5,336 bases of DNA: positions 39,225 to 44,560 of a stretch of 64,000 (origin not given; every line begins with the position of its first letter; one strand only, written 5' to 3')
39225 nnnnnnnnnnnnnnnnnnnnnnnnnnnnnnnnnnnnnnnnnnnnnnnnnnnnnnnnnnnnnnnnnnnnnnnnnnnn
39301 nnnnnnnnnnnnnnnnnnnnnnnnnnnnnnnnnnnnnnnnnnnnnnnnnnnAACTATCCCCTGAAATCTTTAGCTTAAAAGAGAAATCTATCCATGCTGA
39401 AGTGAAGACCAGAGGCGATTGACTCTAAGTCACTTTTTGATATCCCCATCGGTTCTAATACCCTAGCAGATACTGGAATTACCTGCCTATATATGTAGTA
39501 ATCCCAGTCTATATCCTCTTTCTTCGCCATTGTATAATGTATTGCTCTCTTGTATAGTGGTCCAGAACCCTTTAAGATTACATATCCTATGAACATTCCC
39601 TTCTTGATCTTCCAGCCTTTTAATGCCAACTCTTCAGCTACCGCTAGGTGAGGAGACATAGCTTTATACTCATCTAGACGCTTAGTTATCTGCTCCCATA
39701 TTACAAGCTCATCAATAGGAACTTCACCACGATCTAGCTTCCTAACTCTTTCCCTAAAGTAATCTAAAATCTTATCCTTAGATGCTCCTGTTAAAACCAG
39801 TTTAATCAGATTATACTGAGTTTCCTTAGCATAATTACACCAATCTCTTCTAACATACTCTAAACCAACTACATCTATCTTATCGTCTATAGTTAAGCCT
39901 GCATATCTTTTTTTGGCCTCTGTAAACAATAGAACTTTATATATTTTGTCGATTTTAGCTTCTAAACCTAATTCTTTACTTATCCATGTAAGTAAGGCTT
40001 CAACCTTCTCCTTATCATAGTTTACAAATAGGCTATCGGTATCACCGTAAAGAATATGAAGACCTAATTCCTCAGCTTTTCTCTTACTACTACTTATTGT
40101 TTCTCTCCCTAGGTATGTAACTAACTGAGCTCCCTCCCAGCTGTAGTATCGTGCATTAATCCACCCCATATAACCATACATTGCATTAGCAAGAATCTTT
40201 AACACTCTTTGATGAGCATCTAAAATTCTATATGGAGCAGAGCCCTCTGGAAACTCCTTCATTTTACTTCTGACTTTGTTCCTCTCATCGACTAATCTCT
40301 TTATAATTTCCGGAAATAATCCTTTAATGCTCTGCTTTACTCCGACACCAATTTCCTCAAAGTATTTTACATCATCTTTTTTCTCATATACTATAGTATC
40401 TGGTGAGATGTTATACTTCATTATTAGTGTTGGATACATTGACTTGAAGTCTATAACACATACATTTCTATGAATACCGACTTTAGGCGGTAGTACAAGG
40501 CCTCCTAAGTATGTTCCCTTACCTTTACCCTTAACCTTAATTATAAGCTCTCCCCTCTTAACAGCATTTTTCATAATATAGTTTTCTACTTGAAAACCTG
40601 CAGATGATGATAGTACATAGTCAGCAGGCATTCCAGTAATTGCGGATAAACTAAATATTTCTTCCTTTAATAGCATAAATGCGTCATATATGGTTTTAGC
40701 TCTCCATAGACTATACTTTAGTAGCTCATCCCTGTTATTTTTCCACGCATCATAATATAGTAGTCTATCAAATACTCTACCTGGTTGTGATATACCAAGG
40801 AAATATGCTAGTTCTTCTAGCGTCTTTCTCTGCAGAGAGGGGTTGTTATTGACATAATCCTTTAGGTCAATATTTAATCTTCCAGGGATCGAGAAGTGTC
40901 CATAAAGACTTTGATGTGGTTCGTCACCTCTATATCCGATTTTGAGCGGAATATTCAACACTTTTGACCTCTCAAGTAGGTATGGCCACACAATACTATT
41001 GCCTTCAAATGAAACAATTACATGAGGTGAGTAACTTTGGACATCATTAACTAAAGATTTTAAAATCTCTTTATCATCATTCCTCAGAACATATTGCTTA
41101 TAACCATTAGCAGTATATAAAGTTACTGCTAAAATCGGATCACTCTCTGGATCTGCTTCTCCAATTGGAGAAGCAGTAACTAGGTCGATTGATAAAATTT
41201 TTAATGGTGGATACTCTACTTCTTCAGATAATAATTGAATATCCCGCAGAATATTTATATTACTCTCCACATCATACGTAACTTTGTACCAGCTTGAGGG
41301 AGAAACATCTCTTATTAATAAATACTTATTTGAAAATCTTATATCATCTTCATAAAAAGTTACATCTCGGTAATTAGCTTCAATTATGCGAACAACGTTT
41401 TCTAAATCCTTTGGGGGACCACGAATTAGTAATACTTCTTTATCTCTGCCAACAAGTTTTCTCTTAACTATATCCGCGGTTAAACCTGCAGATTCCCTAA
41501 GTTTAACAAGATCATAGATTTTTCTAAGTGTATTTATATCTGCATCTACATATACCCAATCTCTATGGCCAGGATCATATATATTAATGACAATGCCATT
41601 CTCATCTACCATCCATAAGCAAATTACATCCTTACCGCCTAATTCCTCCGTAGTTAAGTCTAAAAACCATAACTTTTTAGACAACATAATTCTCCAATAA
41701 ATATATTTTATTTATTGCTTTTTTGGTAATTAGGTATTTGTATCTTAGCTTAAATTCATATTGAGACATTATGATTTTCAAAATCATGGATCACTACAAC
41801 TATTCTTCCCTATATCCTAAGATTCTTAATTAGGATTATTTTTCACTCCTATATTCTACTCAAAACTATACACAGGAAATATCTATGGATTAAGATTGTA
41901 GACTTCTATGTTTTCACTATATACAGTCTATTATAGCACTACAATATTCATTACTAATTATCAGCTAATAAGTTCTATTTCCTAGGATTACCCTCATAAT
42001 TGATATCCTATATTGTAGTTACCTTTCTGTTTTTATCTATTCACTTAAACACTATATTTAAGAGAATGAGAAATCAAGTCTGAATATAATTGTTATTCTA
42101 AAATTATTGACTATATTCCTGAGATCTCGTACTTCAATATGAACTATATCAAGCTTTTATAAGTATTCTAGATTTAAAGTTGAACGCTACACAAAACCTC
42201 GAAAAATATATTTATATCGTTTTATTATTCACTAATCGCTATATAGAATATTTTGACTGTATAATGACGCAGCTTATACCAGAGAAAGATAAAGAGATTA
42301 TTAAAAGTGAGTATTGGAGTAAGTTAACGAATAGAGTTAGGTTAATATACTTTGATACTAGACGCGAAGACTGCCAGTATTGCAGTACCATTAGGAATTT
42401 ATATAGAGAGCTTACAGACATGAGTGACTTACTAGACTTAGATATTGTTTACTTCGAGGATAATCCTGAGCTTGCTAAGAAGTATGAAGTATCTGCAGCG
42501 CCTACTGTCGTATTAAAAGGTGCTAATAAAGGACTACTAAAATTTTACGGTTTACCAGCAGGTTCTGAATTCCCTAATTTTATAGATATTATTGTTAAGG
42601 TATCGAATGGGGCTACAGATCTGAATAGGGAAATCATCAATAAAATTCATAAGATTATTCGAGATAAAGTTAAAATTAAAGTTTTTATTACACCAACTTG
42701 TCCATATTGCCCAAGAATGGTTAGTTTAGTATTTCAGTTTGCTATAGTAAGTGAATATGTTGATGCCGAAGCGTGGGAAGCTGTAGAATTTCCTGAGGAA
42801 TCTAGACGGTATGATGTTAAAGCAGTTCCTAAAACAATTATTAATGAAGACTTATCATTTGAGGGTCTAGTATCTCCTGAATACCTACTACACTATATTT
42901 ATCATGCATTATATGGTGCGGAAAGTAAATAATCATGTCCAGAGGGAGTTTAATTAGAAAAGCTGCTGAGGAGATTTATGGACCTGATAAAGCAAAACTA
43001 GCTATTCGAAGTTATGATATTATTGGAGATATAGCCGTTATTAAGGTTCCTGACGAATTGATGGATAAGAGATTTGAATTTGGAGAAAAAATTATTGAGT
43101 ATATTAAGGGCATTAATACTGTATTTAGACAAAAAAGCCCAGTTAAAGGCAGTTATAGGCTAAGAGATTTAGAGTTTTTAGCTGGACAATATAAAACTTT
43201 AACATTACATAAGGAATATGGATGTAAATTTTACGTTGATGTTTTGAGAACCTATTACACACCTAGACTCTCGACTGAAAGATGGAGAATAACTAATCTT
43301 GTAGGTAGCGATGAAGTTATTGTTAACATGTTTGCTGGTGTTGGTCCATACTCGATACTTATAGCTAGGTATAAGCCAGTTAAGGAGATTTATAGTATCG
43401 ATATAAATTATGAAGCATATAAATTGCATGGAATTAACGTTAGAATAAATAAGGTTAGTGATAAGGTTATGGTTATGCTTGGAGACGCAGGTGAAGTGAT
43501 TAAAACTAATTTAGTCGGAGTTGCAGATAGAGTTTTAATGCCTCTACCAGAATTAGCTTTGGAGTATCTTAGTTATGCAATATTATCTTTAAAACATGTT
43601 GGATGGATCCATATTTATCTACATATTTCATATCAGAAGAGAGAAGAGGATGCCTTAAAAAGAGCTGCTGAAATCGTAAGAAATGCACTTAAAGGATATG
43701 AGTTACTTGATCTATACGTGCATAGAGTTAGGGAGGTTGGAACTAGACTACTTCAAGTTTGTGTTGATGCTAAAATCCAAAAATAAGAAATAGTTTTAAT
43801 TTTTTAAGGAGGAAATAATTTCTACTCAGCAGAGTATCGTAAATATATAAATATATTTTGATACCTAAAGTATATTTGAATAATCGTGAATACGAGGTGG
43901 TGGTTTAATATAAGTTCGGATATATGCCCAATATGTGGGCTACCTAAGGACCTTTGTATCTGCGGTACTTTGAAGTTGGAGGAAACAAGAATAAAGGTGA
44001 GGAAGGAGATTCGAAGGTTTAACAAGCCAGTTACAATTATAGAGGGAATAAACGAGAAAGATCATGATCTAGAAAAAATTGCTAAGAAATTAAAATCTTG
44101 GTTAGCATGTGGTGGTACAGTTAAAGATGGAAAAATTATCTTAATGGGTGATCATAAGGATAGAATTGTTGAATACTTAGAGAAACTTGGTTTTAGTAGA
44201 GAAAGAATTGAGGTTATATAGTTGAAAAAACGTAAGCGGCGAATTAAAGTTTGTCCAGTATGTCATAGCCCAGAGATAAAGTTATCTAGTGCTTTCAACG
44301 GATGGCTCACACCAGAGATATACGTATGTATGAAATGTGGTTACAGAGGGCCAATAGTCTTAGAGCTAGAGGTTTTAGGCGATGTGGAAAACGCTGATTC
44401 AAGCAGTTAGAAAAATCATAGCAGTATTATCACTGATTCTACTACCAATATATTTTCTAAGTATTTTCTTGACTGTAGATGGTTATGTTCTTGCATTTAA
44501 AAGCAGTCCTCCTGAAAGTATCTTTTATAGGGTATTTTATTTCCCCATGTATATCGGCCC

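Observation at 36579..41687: Co-directional PolB3 - DHH phosphoesterase - ATP-dependent DNA ligase cluster with overlapping junctions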

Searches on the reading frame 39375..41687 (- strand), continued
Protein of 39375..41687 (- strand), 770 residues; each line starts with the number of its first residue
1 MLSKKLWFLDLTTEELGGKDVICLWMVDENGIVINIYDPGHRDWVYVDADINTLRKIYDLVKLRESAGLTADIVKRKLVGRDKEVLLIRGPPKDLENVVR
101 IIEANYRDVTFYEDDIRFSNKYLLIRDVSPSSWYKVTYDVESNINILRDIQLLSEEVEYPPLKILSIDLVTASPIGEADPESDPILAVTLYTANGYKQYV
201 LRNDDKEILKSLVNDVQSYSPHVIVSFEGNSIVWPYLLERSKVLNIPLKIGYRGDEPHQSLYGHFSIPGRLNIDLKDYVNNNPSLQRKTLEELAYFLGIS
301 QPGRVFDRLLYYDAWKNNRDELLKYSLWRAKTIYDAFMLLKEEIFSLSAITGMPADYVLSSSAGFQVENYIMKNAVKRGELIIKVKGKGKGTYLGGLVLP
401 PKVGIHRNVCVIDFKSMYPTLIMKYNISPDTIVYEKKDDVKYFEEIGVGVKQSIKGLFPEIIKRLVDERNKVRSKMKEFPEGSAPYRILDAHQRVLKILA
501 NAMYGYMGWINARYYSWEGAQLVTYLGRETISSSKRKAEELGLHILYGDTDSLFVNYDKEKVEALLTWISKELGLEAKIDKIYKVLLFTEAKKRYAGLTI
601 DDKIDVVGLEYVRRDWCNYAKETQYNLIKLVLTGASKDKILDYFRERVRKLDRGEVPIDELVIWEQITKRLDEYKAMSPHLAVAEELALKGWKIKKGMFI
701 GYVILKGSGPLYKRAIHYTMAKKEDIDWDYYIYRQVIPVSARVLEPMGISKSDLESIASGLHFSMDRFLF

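Call 52: find_encoding_contigs(protein=P0196, flank=6000, max_places=2)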
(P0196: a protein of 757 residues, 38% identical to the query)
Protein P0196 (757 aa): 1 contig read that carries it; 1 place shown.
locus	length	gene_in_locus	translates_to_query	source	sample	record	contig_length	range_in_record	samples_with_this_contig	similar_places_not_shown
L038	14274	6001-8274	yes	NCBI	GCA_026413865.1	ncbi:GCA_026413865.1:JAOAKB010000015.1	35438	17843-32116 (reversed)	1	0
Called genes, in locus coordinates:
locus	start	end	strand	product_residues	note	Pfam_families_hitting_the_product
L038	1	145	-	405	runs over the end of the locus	PF00266:Aminotran_5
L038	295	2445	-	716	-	PF00009:GTP_EFTU (faint), PF01926:MMR_HSR1, PF02421:FeoB_N, PF17910:FeoB_Cyto, PF07670:Gate, PF07664:FeoB_C, PF07670:Gate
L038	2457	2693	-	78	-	PF04023:FeoA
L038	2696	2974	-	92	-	-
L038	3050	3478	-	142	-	PF01325:Fe_dep_repress, PF02742:Fe_dep_repr_C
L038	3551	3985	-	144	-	PF02577:BFN_dom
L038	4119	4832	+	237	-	PF01411:tRNA-synt_2c, PF07973:tRNA_SAD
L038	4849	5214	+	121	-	PF13298:LigD_N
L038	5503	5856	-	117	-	PF00583:Acetyltransf_1 (weak), PF14542:Acetyltransf_CG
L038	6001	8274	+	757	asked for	PF03104:DNA_pol_B_exo1, PF00136:DNA_pol_B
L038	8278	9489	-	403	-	PF01368:DHH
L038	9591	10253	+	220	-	PF09335:VTT_dom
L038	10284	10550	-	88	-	-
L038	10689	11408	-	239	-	PF01909:NTP_transf_2 (weak)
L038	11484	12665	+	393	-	PF01904:DUF72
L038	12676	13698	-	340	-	PF00752:XPG_N, PF00867:XPG_I, PF01367:5_3_exonuc (weak)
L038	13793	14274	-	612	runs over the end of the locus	PF02730:AFOR_N, PF01314:AFOR_C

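Call 54: find_encoding_contigs(protein=P0199, flank=5000, max_places=1)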
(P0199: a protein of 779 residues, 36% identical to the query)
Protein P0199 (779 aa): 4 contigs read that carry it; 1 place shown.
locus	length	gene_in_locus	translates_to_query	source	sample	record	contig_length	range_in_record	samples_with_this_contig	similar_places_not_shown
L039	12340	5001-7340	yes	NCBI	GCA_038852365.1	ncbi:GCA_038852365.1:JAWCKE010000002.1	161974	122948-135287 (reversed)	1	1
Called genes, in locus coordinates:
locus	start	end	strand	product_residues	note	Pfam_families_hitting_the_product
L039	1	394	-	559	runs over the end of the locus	PF02776:TPP_enzyme_N, PF00205:TPP_enzyme_M, PF02775:TPP_enzyme_C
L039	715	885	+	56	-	-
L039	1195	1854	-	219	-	PF03483:B3_4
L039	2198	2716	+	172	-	PF13404:HTH_AsnC-type (faint), PF01037:AsnC_trans_reg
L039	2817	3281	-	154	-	-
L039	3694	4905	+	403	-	PF01408:GFO_IDH_MocA, PF02894:GFO_IDH_MocA_C, PF22725:GFO_IDH_MocA_C3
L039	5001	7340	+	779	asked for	PF03104:DNA_pol_B_exo1, PF00136:DNA_pol_B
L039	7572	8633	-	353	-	PF02746:MR_MLE_N, PF13378:MR_MLE_C, PF07476:MAAL_C (weak)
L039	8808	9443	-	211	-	PF01810:LysE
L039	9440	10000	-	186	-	PF17146:PIN_6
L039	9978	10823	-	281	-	PF01513:NAD_kinase, PF20143:NAD_kinase_C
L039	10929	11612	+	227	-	PF00154:RecA_N, PF06745:ATPase, PF08423:Rad51, PF13481:AAA_25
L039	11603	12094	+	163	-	PF01864:CarS-like, PF01148:CTP_transf_1 (weak)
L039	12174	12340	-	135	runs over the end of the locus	-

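Call 55: find_encoding_contigs(protein=P0203, flank=5000, max_places=1)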
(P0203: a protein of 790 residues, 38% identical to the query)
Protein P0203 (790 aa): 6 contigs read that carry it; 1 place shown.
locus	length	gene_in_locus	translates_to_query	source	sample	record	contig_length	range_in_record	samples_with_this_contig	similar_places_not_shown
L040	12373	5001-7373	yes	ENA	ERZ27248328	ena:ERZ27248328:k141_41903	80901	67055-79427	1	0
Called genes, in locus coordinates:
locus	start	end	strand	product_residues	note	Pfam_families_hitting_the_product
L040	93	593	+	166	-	-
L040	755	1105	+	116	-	PF03358:FMN_red, PF02036:SCP2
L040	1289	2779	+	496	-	PF00682:HMGL-like, PF02436:PYC_OADA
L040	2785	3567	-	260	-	PF03446:NAD_binding_2, PF03807:F420_oxidored, PF14748:P5CR_dimer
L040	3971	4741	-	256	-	-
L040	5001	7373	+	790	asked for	PF03104:DNA_pol_B_exo1, PF00136:DNA_pol_B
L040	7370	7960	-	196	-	PF02245:Pur_DNA_glyco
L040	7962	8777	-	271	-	PF21715:CggR_N, PF22167:PH0730-like_N (weak), PF14544:DUF4443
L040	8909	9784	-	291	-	PF04055:Radical_SAM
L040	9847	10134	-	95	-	PF00708:Acylphosphatase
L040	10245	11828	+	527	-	PF01656:CbiA, PF13500:AAA_26, PF07685:GATase_3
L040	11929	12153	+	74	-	-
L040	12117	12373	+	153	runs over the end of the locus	PF01850:PIN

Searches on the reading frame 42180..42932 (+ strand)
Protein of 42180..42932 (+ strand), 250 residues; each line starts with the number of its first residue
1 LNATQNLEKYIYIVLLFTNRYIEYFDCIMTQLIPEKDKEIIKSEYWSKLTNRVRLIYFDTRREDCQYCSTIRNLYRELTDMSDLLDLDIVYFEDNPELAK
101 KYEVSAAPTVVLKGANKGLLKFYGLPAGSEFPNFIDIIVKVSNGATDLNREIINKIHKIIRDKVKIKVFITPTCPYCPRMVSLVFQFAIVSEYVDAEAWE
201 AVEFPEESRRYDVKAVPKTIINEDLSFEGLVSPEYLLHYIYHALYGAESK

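Call 3: search_protein_families(library=pfam, proteins=[window:42180-42932:+], max_evalue=0.01)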
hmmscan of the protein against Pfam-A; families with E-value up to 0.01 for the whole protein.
window:42180-42932:+ (250 aa): 6 families
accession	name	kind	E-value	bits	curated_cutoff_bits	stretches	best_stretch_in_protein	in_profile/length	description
PF13192.12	Thioredoxin_3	-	1.3e-20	73.6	24.8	2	164-234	1-69/76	Thioredoxin domain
PF13098.12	Thioredoxin_2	-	1.5e-08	35.4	27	1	164-239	7-103/104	Thioredoxin-like domain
PF00462.30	Glutaredoxin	-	5.3e-07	30.2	22.9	1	166-224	1-58/60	Glutaredoxin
PF00085.26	Thioredoxin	-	4.7e-06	27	23.5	1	44-124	9-90/103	Thioredoxin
PF13462.12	Thioredoxin_4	-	0.00093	19.9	23.2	0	163-196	14-45/165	Thioredoxin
PF13728.12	TraF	-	0.0027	18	23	0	44-112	122-198/224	F plasmid transfer operon protein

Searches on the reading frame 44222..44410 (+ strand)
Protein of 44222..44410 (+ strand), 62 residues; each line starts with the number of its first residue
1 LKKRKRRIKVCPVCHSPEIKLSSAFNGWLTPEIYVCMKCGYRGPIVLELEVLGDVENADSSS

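Call 76: search_protein_families(library=pfam, proteins=[window:44222-44410:+], max_evalue=0.001)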
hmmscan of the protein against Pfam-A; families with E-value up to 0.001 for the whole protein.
window:44222-44410:+ (62 aa): 1 family
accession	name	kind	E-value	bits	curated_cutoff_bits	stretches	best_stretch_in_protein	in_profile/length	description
PF23451.1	Zn_ribbon_PaaD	-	0.00026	21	27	1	7-39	14-45/53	PaaD zinc beta ribbon domain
